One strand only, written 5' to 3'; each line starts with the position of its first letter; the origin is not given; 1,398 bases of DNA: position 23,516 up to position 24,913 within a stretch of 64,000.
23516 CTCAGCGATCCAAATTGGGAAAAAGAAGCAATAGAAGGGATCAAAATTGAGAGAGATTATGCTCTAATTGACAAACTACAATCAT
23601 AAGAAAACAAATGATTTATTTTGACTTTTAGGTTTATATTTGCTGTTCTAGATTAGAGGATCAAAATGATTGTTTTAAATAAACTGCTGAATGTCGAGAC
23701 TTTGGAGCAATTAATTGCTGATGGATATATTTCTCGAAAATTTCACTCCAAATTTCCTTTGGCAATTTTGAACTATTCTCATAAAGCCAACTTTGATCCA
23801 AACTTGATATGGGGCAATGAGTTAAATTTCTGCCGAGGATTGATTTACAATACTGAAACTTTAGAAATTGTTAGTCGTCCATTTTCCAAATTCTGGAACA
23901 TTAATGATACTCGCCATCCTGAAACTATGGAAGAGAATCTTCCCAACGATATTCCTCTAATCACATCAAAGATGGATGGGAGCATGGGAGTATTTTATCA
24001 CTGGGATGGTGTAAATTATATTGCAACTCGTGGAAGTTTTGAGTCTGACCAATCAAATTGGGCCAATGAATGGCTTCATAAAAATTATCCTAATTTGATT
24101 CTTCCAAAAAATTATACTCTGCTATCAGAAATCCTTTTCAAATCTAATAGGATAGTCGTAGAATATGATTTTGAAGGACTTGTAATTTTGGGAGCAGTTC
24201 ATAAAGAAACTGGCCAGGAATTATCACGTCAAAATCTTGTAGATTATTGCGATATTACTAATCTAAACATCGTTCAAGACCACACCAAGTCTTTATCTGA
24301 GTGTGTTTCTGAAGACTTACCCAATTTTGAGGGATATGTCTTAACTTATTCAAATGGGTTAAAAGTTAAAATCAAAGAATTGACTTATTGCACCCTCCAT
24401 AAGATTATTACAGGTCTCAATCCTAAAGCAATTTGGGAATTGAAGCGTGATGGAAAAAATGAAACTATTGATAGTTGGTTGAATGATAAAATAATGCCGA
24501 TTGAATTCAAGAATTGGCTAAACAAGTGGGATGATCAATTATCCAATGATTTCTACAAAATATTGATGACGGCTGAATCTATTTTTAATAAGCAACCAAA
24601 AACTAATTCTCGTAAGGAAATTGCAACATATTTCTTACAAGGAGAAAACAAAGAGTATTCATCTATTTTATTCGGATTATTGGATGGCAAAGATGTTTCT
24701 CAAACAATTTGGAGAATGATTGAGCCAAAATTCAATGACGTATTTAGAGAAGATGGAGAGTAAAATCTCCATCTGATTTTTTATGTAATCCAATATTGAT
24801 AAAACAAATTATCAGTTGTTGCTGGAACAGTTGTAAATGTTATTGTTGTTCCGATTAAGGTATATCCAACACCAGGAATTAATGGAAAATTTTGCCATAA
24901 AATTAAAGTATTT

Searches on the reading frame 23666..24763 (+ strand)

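Call 86: search_protein_families(library=phrogs, proteins=[window:23666-24763:+], max_evalue=0.00001)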
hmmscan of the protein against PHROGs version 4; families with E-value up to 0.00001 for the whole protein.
window:23666-24763:+ (365 aa): 2 families
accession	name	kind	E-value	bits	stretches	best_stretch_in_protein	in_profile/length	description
phrog_562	-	tail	8.1e-64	216.9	1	5-358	8-366/377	RNA ligase and tail fiber protein attachment catalyst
phrog_8238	-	DNA, RNA and nucleotide metabolism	1.9e-11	43.8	1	49-295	451-719/737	RNA ligase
